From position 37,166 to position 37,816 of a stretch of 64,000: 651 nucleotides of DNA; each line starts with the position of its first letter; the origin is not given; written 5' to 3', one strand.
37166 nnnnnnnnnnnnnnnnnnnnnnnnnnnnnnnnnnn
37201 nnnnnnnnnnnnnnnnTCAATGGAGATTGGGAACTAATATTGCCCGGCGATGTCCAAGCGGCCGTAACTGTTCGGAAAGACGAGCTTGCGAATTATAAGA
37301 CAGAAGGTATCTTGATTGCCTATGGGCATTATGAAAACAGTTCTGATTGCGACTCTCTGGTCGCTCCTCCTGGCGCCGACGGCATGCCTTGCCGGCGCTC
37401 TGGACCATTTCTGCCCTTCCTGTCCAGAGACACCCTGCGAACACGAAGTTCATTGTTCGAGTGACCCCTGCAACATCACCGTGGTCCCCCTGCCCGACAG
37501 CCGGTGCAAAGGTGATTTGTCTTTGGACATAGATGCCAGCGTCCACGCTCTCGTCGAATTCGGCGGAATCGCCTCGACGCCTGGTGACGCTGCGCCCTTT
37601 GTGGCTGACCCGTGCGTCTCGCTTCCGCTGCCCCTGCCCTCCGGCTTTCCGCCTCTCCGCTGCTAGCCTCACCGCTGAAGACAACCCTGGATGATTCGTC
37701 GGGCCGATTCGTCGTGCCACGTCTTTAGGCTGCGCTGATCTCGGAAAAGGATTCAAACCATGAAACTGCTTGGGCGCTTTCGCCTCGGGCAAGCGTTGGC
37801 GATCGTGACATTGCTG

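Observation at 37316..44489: Heavy-metal efflux cargo inside the prophage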

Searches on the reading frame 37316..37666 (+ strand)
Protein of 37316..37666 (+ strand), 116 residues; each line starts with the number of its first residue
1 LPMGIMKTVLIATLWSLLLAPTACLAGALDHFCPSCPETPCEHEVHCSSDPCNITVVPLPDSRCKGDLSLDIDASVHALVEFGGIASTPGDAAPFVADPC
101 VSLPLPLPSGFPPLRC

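Call 4: search_protein_families(library=pfam, proteins=[window:37316-37666:+], max_evalue=0.01)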
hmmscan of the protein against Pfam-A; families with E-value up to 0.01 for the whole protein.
window:37316-37666:+ (116 aa): 0 families

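Call 27: search_protein_families(library=ncbifam, proteins=[window:37316-37666:+], max_evalue=0.001)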
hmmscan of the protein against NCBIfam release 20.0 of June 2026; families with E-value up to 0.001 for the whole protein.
window:37316-37666:+ (116 aa): 0 families

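Call 29: find_homologous_proteins(query=window:37325-37666:+, max_evalue=0.001)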
Query window:37325-37666:+ (113 aa): 8 proteins with E <= 0.001 among 15 candidates.
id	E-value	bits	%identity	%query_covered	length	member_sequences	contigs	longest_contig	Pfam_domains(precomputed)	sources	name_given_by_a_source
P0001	1.4e-69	250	100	100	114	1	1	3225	-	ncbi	-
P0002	3.3e-55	203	82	100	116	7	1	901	-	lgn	-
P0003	2.9e-49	184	75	100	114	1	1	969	-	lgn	-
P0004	5.4e-48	180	77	100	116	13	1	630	-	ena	-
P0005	3.1e-46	174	74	100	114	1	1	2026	-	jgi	jgi:hypothetical protein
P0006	6.6e-38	147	78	73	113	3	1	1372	-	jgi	jgi:hypothetical protein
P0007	8.3e-16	76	54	61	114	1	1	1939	-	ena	-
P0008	4.8e-15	74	53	60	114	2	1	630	-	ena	-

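Call 31: find_encoding_contigs(protein=P0007, flank=5000, max_places=4)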
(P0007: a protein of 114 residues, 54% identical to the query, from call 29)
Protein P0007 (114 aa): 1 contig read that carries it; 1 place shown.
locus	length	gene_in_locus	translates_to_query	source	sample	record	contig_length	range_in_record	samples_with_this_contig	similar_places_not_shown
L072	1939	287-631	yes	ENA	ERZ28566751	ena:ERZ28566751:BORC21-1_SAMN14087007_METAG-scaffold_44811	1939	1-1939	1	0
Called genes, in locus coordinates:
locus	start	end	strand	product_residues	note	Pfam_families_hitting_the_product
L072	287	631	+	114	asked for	-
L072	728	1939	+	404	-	?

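Call 32: find_encoding_contigs(protein=P0005, flank=5000, max_places=4)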
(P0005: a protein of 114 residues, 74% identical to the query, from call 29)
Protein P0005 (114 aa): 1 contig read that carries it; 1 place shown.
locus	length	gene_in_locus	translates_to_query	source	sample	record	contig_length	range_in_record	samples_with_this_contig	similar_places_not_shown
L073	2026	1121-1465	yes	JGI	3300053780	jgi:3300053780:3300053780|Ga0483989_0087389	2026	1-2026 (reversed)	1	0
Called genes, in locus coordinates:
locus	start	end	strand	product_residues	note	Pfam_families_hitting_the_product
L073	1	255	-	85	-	?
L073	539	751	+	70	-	-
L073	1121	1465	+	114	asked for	-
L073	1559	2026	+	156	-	?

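Call 65: predict_structure(alignment_id=A2)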
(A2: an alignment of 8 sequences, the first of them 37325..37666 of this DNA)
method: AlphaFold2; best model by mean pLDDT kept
length: 113 residues; sequences in the alignment: 8
mean_pLDDT: 44.1   pTM: 0.18
mean pLDDT of the five models: 44.1, 43.3, 39.9, 38.6, 36.5
residues with pLDDT >= 90: 0; 70-90: 0; 50-70: 20; < 50: 93
segments of 3 or more residues with pLDDT < 50: 17-63, 65-101, 107-113
pLDDT, mean of each block of 10 residues (from residue 1): 58 51 41 41 40 44 42 41 38 42 48 37
secondary structure, 60 per line:
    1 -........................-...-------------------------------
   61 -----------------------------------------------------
elements in order: H2-25
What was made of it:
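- The structure prediction for the small protein failed (pLDDT 44, call 65).
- Tried and rejected: No fold search was run (call 65).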

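Call 70: search_protein_families(library=pfam, proteins=[window:37325-37666:+], max_evalue=1)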
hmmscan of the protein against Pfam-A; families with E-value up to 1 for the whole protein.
window:37325-37666:+ (113 aa): 0 families
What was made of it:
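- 37322..37666 (+): Small secreted Cys/His protein (114 aa), the leader gene of the cassette. No Pfam or NCBIfam hit (calls 4, 27, 70).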

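Call 113: search_protein_representatives(alignment_id=A2)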
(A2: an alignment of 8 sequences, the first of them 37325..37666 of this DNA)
Query: 8 sequences, 114 profile positions. Proteins with E-value up to 0.001 (for the whole library): 289; up to 1e-10: 21; up to 1e-30: 2. The best 150 are listed.
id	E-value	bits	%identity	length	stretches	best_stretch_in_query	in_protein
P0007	9.7e-49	180.4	-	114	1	1-114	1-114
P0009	7.4e-34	132.5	-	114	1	1-114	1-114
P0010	5.0e-27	110.5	-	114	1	3-114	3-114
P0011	3.4e-22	94.9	-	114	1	1-114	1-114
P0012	1.0e-20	90.2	-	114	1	1-114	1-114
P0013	4.3e-16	75.2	-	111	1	1-78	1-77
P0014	2.7e-15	72.6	-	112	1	1-106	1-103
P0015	4.7e-15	71.9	-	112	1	1-114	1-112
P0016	9.9e-15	70.8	-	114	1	1-66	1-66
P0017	7.8e-14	67.9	-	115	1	1-114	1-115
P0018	1.1e-13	67.5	-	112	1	1-54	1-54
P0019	4.8e-13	65.4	-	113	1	5-114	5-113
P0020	1.1e-12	64.3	-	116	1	2-114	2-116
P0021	3.6e-12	62.6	-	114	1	4-114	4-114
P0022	4.8e-12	62.2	-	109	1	6-84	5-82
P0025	1.3e-11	60.7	-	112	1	9-111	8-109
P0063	2.1e-08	50.4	-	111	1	4-114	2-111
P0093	1.5e-07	47.7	-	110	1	2-102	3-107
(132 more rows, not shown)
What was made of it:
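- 37322..37666 (+): The family has 289 representatives at E <= 1e-3 (call 113).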

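Call 115: list_cluster_members(proteins=[P0010, P0012, P0014, P0017, P0019, P0020, P0021, P0025, P0063, P0093])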
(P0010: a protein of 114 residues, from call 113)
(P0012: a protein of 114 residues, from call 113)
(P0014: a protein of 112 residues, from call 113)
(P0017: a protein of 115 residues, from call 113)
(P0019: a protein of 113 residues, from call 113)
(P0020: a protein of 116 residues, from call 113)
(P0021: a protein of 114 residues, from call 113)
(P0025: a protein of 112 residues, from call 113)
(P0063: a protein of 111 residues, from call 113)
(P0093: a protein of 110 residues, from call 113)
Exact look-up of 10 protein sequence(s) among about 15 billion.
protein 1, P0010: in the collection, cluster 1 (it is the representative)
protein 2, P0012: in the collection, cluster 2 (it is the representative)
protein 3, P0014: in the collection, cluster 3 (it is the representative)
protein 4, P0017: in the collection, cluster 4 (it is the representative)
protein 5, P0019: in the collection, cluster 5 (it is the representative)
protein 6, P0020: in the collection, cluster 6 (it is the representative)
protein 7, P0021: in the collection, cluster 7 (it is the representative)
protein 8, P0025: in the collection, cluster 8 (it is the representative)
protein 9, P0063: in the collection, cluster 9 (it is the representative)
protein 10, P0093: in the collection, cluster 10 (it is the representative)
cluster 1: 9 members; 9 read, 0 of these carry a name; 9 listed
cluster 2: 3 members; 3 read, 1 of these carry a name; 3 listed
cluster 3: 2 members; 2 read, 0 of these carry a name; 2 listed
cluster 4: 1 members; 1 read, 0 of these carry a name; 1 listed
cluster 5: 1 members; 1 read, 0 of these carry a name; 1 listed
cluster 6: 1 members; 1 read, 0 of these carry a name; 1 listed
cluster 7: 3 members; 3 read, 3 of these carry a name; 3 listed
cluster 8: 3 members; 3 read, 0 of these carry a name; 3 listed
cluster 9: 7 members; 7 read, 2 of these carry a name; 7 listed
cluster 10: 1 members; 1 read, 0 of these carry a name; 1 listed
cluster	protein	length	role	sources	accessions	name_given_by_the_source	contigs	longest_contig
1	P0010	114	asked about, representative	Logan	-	-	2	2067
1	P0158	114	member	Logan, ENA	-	-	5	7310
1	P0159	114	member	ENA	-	-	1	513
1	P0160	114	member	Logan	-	-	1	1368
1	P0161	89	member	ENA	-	-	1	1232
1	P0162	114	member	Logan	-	-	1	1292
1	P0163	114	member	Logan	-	-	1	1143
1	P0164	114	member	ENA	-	-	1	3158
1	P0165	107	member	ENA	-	-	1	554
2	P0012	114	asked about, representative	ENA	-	-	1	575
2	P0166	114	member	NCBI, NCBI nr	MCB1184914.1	hypothetical protein KDM41_15920 [bacterium] | hypothetical protein [bacterium]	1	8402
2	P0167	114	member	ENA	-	-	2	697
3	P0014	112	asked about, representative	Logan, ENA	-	-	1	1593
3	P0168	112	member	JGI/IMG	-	-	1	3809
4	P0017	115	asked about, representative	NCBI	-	-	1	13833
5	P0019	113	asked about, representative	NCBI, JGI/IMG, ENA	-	-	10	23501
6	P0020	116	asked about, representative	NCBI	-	-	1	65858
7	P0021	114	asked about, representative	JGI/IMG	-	hypothetical protein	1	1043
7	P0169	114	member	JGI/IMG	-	hypothetical protein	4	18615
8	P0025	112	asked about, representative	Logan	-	-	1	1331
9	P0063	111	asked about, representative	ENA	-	-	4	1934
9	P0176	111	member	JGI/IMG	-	-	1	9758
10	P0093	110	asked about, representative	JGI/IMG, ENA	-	-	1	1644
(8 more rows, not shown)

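Call 116: find_encoding_contigs(protein=P0020, flank=8000, max_places=3)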
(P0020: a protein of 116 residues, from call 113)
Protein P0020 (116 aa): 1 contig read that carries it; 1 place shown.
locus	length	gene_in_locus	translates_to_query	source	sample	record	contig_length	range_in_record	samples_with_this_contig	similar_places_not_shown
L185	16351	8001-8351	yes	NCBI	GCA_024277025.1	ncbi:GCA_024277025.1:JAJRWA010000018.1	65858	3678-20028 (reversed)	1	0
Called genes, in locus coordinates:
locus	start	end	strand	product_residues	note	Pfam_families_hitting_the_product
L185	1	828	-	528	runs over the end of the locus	PF04607:RelA_SpoT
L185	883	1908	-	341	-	PF00089:Trypsin, PF13365:Trypsin_2, PF00595:PDZ (faint), PF13180:PDZ_2, PF17820:PDZ_6 (faint)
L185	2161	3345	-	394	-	PF05684:DUF819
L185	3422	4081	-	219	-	-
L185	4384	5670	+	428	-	PF01266:DAO (faint), PF07992:Pyr_redox_2, PF13738:Pyr_redox_3 (faint), PF00070:Pyr_redox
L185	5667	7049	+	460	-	PF12801:Fer4_5 (weak), PF12837:Fer4_6 (faint), PF12838:Fer4_7 (weak), PF13187:Fer4_9, PF13237:Fer4_10 (weak), PF14697:Fer4_21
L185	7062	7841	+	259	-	PF04116:FA_hydroxylase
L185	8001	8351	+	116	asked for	-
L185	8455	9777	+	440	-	PF02321:OEP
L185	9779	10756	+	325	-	PF25917:BSH_RND (faint), PF25973:BSH_CzcB, PF25954:Beta-barrel_RND_2, PF25967:RND-MFP_C (weak), PF25975:CzcB_C, PF25989:YknX_C (weak)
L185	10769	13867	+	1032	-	PF00873:ACR_tran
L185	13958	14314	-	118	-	PF04945:YHS (faint)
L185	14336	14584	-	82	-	-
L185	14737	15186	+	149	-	PF00376:MerR, PF13411:MerR_1, PF09278:MerR-DNA-bind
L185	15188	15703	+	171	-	PF18423:zf_CopZ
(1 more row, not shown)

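Call 117: find_encoding_contigs(protein=P0019, flank=8000, max_places=3)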
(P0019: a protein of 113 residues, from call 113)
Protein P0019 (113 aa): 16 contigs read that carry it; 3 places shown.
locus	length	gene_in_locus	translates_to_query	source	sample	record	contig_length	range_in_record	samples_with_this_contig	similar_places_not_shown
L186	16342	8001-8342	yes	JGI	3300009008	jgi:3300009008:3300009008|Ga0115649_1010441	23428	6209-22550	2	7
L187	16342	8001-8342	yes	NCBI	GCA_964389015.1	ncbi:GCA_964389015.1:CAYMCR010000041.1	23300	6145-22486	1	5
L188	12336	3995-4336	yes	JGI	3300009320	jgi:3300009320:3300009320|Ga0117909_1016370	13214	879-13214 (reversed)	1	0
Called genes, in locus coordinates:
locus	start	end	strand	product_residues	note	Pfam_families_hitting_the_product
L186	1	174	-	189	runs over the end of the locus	PF13490:zf-HC2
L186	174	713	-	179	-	PF04542:Sigma70_r2, PF07638:Sigma70_ECF (weak), PF08281:Sigma70_r4_2, PF04545:Sigma70_r4 (weak)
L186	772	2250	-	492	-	PF00884:Sulfatase, PF01663:Phosphodiest (weak), PF16347:SGSH_C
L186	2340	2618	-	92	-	-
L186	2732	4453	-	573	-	-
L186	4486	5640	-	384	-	PF13439:Glyco_transf_4, PF13579:Glyco_trans_4_4 (weak), PF00534:Glycos_transf_1, PF13692:Glyco_trans_1_4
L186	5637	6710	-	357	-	PF01075:Glyco_transf_9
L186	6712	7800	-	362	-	-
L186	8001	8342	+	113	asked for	-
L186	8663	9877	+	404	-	PF02321:OEP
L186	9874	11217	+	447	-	PF25917:BSH_RND (weak), PF25973:BSH_CzcB, PF25893:HH_CzcB, PF25944:Beta-barrel_RND, PF25954:Beta-barrel_RND_2, PF25967:RND-MFP_C (weak), PF25975:CzcB_C, PF25989:YknX_C (weak)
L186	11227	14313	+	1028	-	PF00873:ACR_tran, PF03176:MMPL (faint)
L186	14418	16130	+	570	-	PF00149:Metallophos, PF13860:FlgD_ig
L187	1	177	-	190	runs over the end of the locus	PF13490:zf-HC2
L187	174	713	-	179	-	PF04542:Sigma70_r2, PF07638:Sigma70_ECF (weak), PF08281:Sigma70_r4_2, PF04545:Sigma70_r4 (weak)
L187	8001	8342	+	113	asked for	-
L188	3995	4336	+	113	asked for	-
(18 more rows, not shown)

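Call 118: find_encoding_contigs(protein=P0017, flank=6000, max_places=2)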
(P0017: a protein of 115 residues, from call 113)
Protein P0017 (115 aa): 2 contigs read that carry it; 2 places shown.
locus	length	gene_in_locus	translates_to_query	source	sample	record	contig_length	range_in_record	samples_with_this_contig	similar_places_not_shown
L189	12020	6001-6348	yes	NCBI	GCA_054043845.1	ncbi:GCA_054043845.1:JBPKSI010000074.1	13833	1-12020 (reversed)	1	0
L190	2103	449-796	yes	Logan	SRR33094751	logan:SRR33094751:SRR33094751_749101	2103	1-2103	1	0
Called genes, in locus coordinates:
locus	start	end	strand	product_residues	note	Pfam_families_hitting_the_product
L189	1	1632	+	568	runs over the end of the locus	PF01019:G_glu_transpept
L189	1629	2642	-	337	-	PF01075:Glyco_transf_9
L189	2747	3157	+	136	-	PF19662:DUF6165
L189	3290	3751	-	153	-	PF00376:MerR, PF13411:MerR_1, PF09278:MerR-DNA-bind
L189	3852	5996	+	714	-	PF00403:HMA, PF00122:E1-E2_ATPase, PF00702:Hydrolase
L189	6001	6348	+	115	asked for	-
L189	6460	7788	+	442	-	PF02321:OEP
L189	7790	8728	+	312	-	PF25973:BSH_CzcB, PF25954:Beta-barrel_RND_2, PF25967:RND-MFP_C (faint), PF25975:CzcB_C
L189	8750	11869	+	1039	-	PF00873:ACR_tran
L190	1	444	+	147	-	?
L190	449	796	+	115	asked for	-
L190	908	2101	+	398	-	?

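Call 119: find_encoding_contigs(protein=P0169, flank=6000, max_places=2)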
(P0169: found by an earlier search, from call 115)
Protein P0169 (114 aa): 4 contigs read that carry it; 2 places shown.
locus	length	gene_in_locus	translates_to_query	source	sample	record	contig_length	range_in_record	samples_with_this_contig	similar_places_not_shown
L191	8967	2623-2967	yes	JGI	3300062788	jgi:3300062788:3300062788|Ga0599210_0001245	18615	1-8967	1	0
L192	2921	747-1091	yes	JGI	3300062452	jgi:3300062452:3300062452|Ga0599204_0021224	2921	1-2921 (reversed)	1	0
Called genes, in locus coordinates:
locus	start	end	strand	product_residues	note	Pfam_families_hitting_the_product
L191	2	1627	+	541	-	?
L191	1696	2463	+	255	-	PF02517:Rce1-like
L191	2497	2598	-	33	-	-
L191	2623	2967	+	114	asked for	-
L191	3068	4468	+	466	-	PF02321:OEP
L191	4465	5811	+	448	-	PF25967:RND-MFP_C (faint), PF25917:BSH_RND (weak), PF25973:BSH_CzcB, PF25893:HH_CzcB, PF25944:Beta-barrel_RND, PF25954:Beta-barrel_RND_2, PF25975:CzcB_C, PF25989:YknX_C (weak)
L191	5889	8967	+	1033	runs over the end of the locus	PF00873:ACR_tran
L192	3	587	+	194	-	?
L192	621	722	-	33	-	-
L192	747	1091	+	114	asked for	-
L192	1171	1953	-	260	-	-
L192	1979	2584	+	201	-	PF02321:OEP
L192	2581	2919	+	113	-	?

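Call 120: find_encoding_contigs(protein=P0176, flank=6000, max_places=2)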
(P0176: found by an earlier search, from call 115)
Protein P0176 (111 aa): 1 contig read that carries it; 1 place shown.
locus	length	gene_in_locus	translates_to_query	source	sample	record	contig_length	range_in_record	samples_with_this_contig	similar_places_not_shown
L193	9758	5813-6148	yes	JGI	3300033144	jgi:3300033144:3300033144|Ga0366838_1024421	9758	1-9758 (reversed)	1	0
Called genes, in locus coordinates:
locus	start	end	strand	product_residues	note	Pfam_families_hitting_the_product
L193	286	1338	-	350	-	-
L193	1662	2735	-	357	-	PF11383:DUF3187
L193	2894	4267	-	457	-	PF07695:7TMR-DISM_7TM (faint), PF07228:SpoIIE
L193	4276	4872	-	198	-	PF13585:CHU_C (weak), PF18962:Por_Secre_tail (weak), PF13860:FlgD_ig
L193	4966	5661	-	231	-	PF13229:Beta_helix (faint)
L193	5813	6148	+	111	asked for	-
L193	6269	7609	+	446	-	PF02321:OEP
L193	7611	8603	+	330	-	PF25917:BSH_RND (faint), PF25973:BSH_CzcB, PF25954:Beta-barrel_RND_2, PF25975:CzcB_C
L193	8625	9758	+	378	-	?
